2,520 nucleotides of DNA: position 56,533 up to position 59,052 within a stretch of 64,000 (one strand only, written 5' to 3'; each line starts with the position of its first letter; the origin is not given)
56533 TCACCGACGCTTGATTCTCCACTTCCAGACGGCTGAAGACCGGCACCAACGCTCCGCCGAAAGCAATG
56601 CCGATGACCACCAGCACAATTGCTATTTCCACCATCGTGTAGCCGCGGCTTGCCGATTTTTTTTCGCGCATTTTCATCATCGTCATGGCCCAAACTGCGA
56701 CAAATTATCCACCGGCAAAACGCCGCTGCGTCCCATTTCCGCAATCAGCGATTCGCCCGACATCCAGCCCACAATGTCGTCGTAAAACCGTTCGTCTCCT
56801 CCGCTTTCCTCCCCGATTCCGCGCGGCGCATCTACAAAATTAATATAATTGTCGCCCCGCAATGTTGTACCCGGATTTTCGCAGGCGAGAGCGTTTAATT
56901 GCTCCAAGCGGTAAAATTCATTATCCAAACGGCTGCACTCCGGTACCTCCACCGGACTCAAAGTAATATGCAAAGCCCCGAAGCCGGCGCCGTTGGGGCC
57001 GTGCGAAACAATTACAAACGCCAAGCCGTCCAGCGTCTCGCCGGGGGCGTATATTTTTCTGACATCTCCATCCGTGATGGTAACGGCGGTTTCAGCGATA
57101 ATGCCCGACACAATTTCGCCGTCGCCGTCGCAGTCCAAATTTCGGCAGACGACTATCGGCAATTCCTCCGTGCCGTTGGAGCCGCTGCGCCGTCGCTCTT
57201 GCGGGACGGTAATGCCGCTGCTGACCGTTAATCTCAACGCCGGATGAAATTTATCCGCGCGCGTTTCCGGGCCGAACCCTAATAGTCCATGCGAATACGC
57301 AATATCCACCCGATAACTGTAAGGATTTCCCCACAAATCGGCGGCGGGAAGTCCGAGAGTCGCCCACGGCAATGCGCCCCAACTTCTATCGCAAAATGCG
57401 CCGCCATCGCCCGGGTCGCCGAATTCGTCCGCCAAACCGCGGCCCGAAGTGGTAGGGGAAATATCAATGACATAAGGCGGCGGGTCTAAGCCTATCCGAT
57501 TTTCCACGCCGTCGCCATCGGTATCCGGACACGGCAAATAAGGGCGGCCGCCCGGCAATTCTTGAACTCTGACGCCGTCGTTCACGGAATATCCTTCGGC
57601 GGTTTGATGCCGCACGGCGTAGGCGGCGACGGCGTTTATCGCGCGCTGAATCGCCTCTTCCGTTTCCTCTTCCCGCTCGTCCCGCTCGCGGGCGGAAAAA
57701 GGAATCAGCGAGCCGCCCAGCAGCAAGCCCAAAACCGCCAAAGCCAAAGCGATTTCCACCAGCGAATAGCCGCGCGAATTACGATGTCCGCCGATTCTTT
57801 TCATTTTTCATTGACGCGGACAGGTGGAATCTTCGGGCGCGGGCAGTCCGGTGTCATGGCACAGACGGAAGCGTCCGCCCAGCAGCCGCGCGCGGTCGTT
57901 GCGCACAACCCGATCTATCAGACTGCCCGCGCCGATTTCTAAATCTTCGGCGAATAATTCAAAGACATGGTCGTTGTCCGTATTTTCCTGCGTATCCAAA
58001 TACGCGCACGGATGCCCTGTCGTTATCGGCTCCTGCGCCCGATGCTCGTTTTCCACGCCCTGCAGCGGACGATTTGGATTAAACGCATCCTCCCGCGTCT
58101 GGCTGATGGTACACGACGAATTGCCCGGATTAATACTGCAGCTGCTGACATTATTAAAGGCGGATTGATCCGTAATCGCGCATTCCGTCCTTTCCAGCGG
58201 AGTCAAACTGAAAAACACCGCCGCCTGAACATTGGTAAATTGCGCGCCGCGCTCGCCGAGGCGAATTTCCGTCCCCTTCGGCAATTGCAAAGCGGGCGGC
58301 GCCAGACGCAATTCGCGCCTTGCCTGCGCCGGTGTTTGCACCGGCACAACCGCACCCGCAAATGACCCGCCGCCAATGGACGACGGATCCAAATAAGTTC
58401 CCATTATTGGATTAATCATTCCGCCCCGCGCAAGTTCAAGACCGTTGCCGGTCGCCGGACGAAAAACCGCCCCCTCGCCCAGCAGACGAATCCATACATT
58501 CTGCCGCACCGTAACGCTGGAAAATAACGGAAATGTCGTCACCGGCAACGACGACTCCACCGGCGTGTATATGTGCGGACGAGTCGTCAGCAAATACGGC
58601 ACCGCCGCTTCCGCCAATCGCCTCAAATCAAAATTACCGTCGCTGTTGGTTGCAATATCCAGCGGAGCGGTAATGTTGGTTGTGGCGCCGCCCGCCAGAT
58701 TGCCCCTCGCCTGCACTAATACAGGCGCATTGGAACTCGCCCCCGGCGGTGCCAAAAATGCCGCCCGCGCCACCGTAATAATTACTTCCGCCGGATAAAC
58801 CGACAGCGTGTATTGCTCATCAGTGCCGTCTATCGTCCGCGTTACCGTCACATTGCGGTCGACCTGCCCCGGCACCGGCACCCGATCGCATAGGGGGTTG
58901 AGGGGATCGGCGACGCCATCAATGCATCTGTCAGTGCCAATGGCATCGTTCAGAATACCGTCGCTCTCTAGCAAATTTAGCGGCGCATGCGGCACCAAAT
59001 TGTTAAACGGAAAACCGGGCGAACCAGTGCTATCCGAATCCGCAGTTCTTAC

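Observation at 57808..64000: Giant (>2,060 aa) Thr/Val/Pro-rich repetitive protein truncated at the window edge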

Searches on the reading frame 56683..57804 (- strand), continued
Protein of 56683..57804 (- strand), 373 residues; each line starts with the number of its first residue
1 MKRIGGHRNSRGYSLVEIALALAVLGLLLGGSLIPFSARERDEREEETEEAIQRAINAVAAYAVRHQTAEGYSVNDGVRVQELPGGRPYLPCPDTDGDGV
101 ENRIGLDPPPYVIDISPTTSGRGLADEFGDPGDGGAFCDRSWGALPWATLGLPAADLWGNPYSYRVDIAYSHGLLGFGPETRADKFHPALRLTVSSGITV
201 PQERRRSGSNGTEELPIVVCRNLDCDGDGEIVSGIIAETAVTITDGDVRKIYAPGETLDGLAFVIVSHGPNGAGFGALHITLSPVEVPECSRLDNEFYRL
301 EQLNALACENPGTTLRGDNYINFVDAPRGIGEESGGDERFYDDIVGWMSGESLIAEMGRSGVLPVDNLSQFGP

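Call 80: search_protein_families(library=ncbifam, proteins=[L023:2740-4338:+, L023:4344-6047:+, L023:6047-7249:+, L023:7257-8828:+, L023:8816-9514:+, L023:9511-9990:+, L023:9956-10693:+, L023:12217-12807:+], max_evalue=0.001)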
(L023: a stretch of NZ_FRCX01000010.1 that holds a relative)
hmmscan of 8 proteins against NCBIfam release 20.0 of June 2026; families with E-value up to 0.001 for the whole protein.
L023:2740-4338:+ (532 aa): 14 families
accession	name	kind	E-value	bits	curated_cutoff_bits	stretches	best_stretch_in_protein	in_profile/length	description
TIGR02917.1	PEP_TPR_lipo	equivalog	2e-15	55.8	312.2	2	386-513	711-838/899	XrtA/PEP-CTERM system TPR-repeat protein PrsT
TIGR02552.1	LcrH_SycD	equivalog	3.7e-12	46.1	104.8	2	436-512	44-120/136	SycD/LcrH family type III secretion system chaperone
TIGR02521.1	type_IV_pilW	equivalog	3.4e-11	43.1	154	2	421-505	42-126/234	type IV pilus biogenesis/stability protein PilW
NF040959.1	MamA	equivalog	4.1e-09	36.2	200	1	355-507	48-202/204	magnetosome protein MamA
NF033920.0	C39_PA2778_fam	equivalog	1.4e-08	34.5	150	1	426-508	172-254/255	PA2778 family cysteine peptidase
TIGR00540.1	TPR_hemY_coli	hypoth_equivalog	1.9e-08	33.5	142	1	421-504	303-385/385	heme biosynthesis-associated TPR protein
TIGR03939.1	PGA_TPR_OMP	equivalog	2.1e-07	29.6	366.65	2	390-507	98-217/800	poly-beta-1,6 N-acetyl-D-glucosamine export porin PgaA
TIGR02795.1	tol_pal_ybgF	equivalog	2.7e-06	28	90.1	0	413-503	5-101/119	tol-pal system protein YbgF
NF008520.0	PRK11447.1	equivalog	3.9e-06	25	858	1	351-496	358-513/1157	cellulose synthase complex outer membrane protein BcsC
NF047371.1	FlcA_CTERM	equivalog_domain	4.2e-06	25.5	300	0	444-509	473-538/646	periplasmic flagellar collar protein FlcA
NF033758.1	gliding_GltE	equivalog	2.2e-05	23.6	225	0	421-512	267-360/411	adventurous gliding motility TPR repeat lipoprotein GltE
NF053607.1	CHU_0125_OmpA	equivalog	4.9e-05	22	620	0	423-515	32-124/639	CHU_0125 family OmpA-like outer membrane integrity protein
NF008017.0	PRK10747.1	equivalog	0.0002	20.4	608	1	430-507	314-390/398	protoheme IX biogenesis protein HemY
NF033762.1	social_mot_Tgl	equivalog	0.00021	20.7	225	0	351-423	38-113/252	social motility TPR repeat lipoprotein Tgl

L023:4344-6047:+ (567 aa): 23 families
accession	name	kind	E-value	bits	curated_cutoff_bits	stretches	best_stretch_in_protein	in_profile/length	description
TIGR02538.1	type_IV_pilB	equivalog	4.1e-159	530.8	675.65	1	9-560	2-562/564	type IV-A pilus assembly ATPase PilB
TIGR02533.1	type_II_gspE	equivalog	3.5e-155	517.4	630.25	1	80-559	3-485/486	type II secretion system ATPase GspE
NF053534.1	T4PilAsmATPsTfpB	equivalog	9.2e-133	443.7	850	1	50-560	65-582/584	type IV pilus assembly ATPase TfpB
NF007755.0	PRK10436.1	equivalog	1.4e-127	426.2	617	1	143-562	67-461/465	type II secretion system protein GspE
NF041000.1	ATPase_ComGA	equivalog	7.2e-74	248.1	300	1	187-452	2-266/267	competence type IV pilus ATPase ComGA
TIGR01420.1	pilT_fam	subfamily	6.4e-57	193.3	319.1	1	185-454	2-271/343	PilT/PilU family type 4a pilus ATPase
TIGR02525.1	plasmid_TraJ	equivalog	3.7e-25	88.7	368.3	1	280-431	120-272/372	plasmid transfer ATPase TraJ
TIGR02524.1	dot_icm_DotB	equivalog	7.1e-23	81.4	463.3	1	311-431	130-259/358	Dot/Icm type IV secretion system ATPase DotB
NF058587.1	archaellum_moto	equivalog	6.5e-20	71.4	550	1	315-425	275-390/527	archaellum flagellar ATPase motor FlaI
NF053729.1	c-di-GMP_motif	domain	6e-19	67.6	38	1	8-59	1-52/53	cyclic di-GMP-binding domain-containing protein, MshE-related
TIGR03819.1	heli_sec_ATPase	hypoth_equivalog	3e-14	53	373.15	1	232-433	98-302/340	TadA family conjugal transfer-associated ATPase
TIGR02782.1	TrbB_P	equivalog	5.1e-14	52.3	304.55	1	317-428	138-252/303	P-type conjugative transfer ATPase TrbB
TIGR02788.1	VirB11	equivalog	5.9e-14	51.8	249.95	1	307-429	137-263/308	P-type DNA transfer ATPase VirB11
NF008411.1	PRK11234.1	equivalog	8.6e-14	50.8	1170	1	4-150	478-620/723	cyclic di-3',5'-guanylate-activated glycosyltransferase NfrB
NF012033.0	PRK15489.1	equivalog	1.6e-11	43.1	537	1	7-142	491-622/703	glycosyl transferase family protein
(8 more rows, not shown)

L023:6047-7249:+ (400 aa): 7 families
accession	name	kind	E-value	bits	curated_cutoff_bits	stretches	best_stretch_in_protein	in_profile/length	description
TIGR02120.1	GspF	equivalog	8e-87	292.1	424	1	4-393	1-396/401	type II secretion system inner membrane protein GspF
NF052607.1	T4PiliAsmPilCThrm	equivalog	1.2e-75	255.1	700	1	1-398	1-404/406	type IV pilus assembly protein PilC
NF052606.1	T4PiliAsmPilCMyx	equivalog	2.1e-71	241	700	1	2-398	20-418/419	type IV pilus assembly protein PilC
NF047826.1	T3SSXpsF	equivalog_domain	4.5e-62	210.1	650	1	1-396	1-402/405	type II secretion system protein XpsF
NF007861.0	PRK10573.1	equivalog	7.1e-58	196.6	401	1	4-393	7-393/401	protein transport protein HofC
NF041012.2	T4P_ComGB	equivalog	1e-36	127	240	1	62-395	4-331/332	competence type IV pilus assembly protein ComGB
NF045751.1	MPN385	equivalog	0.00072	20.2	120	0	334-394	39-99/105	MPN385 family protein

L023:7257-8828:+ (523 aa): 0 families

L023:8816-9514:+ (232 aa): 0 families

L023:9511-9990:+ (159 aa): 0 families

L023:9956-10693:+ (245 aa): 3 families
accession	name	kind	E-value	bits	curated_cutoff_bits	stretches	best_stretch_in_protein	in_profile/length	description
TIGR01710.1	typeII_sec_gspG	equivalog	7.1e-08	32.6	88.85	1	20-79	2-61/134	type II secretion system major pseudopilin GspG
TIGR01708.2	typeII_sec_gspH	equivalog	7.5e-06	26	80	1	18-60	1-43/169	type II secretion system minor pseudopilin GspH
TIGR02532.1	IV_pilin_GFxxxE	domain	0.00053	19.7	16.3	1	18-39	1-22/24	prepilin-type N-terminal cleavage/methylation domain-containing protein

L023:12217-12807:+ (196 aa): 4 families
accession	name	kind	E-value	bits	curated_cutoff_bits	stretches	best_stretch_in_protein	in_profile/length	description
TIGR01708.2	typeII_sec_gspH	equivalog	2.5e-08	34.1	80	1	17-71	1-53/169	type II secretion system minor pseudopilin GspH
TIGR01710.1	typeII_sec_gspG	equivalog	2.5e-06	27.6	88.85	1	18-78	1-62/134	type II secretion system major pseudopilin GspG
TIGR02532.1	IV_pilin_GFxxxE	domain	2.5e-06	27.1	16.3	1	17-40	1-24/24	prepilin-type N-terminal cleavage/methylation domain-containing protein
NF007862.0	PRK10574.1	equivalog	0.00074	19.7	138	0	16-66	3-54/145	prepilin peptidase-dependent pilin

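Call 82: predict_structure(alignment_id=A5)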
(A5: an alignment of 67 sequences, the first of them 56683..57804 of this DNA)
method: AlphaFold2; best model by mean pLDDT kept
length: 373 residues; sequences in the alignment: 67
mean_pLDDT: 78.4   pTM: 0.82
mean pLDDT of the five models: 78.4, 78.3, 76.7, 75.4, 75.3
residues with pLDDT >= 90: 151; 70-90: 103; 50-70: 77; < 50: 42
segments of 3 or more residues with pLDDT < 50: 119-129, 208-212, 279-282, 310-319
pLDDT, mean of each block of 10 residues (from residue 1): 55 87 95 92 96 98 95 76 91 93 71 58 46 69 93 94 93 92 84 57 63 74 72 88 82 88 95 62 52 66 68 43 83 60 95 97 86 46
secondary structure, 60 per line:
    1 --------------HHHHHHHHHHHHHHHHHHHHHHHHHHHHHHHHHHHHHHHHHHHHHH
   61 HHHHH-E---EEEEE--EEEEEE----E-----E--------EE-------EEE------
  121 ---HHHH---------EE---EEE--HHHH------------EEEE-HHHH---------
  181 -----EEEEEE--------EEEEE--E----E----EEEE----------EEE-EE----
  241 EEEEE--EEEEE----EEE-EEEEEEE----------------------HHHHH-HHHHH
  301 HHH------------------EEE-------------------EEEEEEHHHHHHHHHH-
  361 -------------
elements in order: H15-65 E71-75 E78-83 E112-114 H124-127 E142-144 H147-150 E163-166 H168-171 E186-191 E200-204 E217-220 E231-233 E241-245 E248-252 E257-259 E261-267 H290-294 H296-303 E322-324 E344-349 H350-359

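Call 84: fold_search(model_id=the predicted structure, library=pdb)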
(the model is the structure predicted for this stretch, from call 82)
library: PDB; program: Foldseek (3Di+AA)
matches with E <= 10: 55; with E <= 0.001: 0
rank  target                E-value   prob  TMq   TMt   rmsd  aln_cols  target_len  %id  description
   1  7len_A                1.6e+00  0.01  0.07  0.06  13.0        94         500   15  Crystal structure of the epidermal growth factor receptor extracellular region with R84K mutation in complex with epir (released 2021-11-17)
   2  7mks_AAA              2.7e+00  0.01  0.06  0.08  16.4       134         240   10  Crystal structure of the GH12 domain from Acidothermus cellulolyticus GuxA bound to cellobiose (released 2022-05-04)
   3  7lfs_A                2.9e+00  0.01  0.06  0.05  12.4        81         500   15  Crystal structure of the epidermal growth factor receptor extracellular region with A265V mutation in complex with epi (released 2021-11-17)
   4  8i8b_I                3.1e+00  0.03  0.05  0.10   8.7        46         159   17  Outer shell and inner layer structures of Autographa californica multiple nucleopolyhedrovirus (AcMNPV) (released 2023-12-13)
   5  4m9q_A                3.7e+00  0.01  0.05  0.09  10.1        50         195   12  Crystal structure of C-terminally truncated Arl13B from Chlamydomonas rheinhardtii bound to GppNHp (released 2013-11-06)
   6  8hgs_A                3.7e+00  0.01  0.07  0.05  12.8        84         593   20  The EGF-bound EGFR ectodomain homodimer (released 2023-02-15)
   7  5lmv_a                4.4e+00  0.01  0.06  0.04  10.4        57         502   18  Structure of bacterial 30S-IF1-IF2-IF3-mRNA-tRNA translation pre-initiation complex(state-III) (released 2016-10-05)
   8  2w83_E                4.7e+00  0.02  0.07  0.13   9.8        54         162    9  Crystal structure of the ARF6 GTPase in complex with a specific effector, JIP4 (released 2009-07-14)
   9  8s5c                  4.7e+00  0.01  0.05  0.10  10.4        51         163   14  Cryo-EM structure of Arf1-decorated membrane tubules (released 2025-01-22)
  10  5dsz_A                5.0e+00  0.02  0.05  0.04  13.0        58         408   14  Gamma-subunit of the translation initiation factor 2 from S. solfataricus (released 2016-08-24)
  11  7sz7_A                5.0e+00  0.02  0.06  0.04  12.1        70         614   17  Cryo-EM structure of the extracellular module of the full-length EGFR bound to TGF-alpha. "tips-juxtaposed" conformati (released 2021-12-15)
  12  8ss4_A                5.3e+00  0.04  0.07  0.05  25.7        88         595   20  Structure of LBD-TMD of AMPA receptor GluA2 in complex with auxiliary subunits TARP gamma-5 and cornichon-2 (apo state (released 2023-09-06)
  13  2xtp                  5.3e+00  0.03  0.06  0.09   8.1        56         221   12  Crystal structure of nucleotide-free human GIMAP2, amino acid residues 1-260 (released 2010-10-20)
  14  4dcn_A                5.3e+00  0.01  0.05  0.09   9.8        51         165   16  Crystal Structure Analysis of the Arfaptin2 BAR domain in Complex with ARL1 (released 2012-06-13)
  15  1ivo_A                5.3e+00  0.01  0.06  0.05  12.5        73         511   15  Crystal Structure of the Complex of Human Epidermal Growth Factor and Receptor Extracellular Domains. (released 2002-10-16)
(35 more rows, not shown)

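Call 92: search_solved_structures(query=A5, max_evalue=1)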
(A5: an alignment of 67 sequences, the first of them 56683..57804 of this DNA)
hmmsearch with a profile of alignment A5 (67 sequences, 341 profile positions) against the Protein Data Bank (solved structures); distinct sequences matched with E-value up to 1: 21.
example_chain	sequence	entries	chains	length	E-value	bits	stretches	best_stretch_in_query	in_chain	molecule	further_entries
9egp_A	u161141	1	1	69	8.8e-08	35.2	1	4-67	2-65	Geopilin domain 1 protein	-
7tgg_A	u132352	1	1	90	5.2e-07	32.7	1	4-59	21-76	Geopilin domain 1 protein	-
9laa_A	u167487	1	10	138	6e-06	29.2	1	1-42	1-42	Type IV pilin protein PilA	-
1ay2_A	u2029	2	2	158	6.7e-05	25.7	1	13-68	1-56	TYPE 4 PILIN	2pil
8qqj_J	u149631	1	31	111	8.1e-05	25.5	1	13-64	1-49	Type IV narrow pilus major component PilA5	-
2hi2_A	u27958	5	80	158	8.5e-05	25.4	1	13-68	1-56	Fimbrial protein | PilA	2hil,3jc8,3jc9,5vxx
6xxe_A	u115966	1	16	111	0.0001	25.2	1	13-63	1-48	Uncharacterized protein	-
8p3b_A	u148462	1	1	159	0.00012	24.9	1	13-67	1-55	Fimbrial protein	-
5kua_A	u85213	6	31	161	0.00017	24.4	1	13-67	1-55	pilin | Neisseria meningitidis PilE variant SB-GATDH | Neisseria meningitidis PilE, SB-DATDH variant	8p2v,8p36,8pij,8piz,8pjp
5wda_A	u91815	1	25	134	0.00023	24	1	13-68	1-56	General secretion pathway protein G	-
2m7g_A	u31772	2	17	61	0.00035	23.4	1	13-59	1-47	Geopilin domain 1 protein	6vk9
8tj2_C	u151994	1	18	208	0.00069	22.4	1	13-58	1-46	Type IV major pilin protein PilA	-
8tob_GA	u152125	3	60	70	0.0014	21.4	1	14-52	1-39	Fimbrial protein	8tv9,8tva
8uhf_A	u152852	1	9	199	0.0056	19.4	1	14-60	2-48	Toxin co-regulated pilin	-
8tum_e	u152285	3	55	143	0.0058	19.3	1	13-48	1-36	Type IV major pilin protein PilA | Pilin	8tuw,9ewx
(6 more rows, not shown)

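Call 116: search_protein_families(library=pfam, proteins=[L059:15-10001:+], max_evalue=0.1)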
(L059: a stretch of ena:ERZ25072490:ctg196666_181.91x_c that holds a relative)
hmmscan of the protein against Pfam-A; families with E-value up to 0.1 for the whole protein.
L059:15-10001:+ (3329 aa): 0 families

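Call 117: search_protein_families(library=ncbifam, proteins=[L059:15-10001:+], max_evalue=0.1)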
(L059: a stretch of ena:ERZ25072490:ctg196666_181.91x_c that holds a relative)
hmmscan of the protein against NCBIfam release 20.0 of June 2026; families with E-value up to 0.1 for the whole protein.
L059:15-10001:+ (3329 aa): 0 families

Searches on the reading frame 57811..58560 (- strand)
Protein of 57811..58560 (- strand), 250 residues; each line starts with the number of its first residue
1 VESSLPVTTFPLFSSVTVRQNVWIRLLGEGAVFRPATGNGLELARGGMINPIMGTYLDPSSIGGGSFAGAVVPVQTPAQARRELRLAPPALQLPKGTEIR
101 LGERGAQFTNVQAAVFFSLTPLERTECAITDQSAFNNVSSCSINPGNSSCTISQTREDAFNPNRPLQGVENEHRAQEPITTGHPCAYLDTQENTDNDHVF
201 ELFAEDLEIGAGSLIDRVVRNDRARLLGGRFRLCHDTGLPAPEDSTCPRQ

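Call 124: search_solved_structures(query=A7, max_evalue=1)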
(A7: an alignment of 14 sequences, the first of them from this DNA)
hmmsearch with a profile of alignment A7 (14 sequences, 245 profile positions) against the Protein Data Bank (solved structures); distinct sequences matched with E-value up to 1: 0.

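Call 125: search_protein_families(library=pfam, alignment_id=A7, max_evalue=1)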
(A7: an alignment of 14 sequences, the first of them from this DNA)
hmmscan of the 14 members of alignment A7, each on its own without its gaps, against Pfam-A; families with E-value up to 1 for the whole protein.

A. member 1, seq(250 aa): 0 families

B. families by the number of members that match (of 14 scanned): 2 families
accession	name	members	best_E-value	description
PF13082.11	DUF3931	1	0.05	Protein of unknown function (DUF3931)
PF03478.24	Beta-prop_KIB1-4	1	0.12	KIB1-4 beta-propeller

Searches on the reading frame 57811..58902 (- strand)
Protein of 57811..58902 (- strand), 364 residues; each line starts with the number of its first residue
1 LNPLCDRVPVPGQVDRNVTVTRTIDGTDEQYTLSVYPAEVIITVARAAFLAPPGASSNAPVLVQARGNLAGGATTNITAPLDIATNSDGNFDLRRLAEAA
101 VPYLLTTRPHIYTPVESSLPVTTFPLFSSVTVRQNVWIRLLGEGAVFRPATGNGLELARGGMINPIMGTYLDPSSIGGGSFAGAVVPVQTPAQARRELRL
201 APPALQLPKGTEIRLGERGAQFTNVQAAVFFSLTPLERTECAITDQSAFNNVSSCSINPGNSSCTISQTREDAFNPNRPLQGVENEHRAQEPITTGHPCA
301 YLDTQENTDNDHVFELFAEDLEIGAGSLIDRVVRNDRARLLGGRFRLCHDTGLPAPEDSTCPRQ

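Call 61: find_homologous_proteins(query=window:57811-58902:-, max_evalue=0.01)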
Query window:57811-58902:- (364 aa): 2 proteins with E <= 0.01 among 8000 candidates.
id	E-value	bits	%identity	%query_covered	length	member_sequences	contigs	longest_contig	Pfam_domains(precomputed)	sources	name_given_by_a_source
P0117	3.0e-194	663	84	100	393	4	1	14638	-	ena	-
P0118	5.3e-11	60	32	52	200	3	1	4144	-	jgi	jgi:hypothetical protein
